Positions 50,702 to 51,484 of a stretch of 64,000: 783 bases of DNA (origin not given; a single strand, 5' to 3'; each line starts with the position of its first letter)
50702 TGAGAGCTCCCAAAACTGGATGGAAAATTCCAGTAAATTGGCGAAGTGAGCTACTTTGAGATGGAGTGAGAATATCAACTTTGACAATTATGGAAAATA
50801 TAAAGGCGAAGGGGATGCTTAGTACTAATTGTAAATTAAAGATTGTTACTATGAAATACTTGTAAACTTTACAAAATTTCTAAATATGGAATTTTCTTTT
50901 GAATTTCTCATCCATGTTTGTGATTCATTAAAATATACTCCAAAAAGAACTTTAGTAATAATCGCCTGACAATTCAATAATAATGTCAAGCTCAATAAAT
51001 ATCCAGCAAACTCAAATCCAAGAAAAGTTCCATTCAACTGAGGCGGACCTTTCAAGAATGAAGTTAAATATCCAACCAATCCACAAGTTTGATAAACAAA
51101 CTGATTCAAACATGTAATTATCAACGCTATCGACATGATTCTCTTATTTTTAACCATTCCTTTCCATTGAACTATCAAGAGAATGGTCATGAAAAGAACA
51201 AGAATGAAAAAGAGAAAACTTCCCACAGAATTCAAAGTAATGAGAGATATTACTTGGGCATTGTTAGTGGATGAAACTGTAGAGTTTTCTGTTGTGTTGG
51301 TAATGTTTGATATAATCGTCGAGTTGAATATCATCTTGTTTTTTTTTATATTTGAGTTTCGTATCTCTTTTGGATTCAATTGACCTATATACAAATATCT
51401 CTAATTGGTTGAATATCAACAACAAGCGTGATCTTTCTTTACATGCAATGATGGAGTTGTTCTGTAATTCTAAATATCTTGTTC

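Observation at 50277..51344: One paralog in the 7TM array is split by a single-base frameshift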

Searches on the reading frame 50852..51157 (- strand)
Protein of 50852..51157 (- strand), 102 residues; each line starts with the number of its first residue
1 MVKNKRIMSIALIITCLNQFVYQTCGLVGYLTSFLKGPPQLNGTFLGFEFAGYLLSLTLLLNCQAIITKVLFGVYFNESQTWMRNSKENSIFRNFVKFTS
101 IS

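Call 38: find_homologous_proteins(query=window:50852-51157:-, max_evalue=0.001)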
Query seq(102 aa): 4 candidates shared short words with the query, none scored E <= 0.001.

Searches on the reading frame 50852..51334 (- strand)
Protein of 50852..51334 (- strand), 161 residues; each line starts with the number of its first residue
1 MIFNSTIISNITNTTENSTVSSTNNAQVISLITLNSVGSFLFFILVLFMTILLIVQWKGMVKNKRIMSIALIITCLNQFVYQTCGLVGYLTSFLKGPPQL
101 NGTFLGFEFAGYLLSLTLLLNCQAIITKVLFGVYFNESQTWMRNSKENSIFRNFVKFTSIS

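Call 35: list_cluster_members(proteins=[window:50852-51334:-, window:50852-51190:-, window:50852-51157:-, window:50852-51136:-, window:50852-51394:-, window:50280-50714:-, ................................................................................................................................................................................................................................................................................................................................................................, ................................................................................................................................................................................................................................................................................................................, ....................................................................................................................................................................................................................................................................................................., window:50280-50519:-])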
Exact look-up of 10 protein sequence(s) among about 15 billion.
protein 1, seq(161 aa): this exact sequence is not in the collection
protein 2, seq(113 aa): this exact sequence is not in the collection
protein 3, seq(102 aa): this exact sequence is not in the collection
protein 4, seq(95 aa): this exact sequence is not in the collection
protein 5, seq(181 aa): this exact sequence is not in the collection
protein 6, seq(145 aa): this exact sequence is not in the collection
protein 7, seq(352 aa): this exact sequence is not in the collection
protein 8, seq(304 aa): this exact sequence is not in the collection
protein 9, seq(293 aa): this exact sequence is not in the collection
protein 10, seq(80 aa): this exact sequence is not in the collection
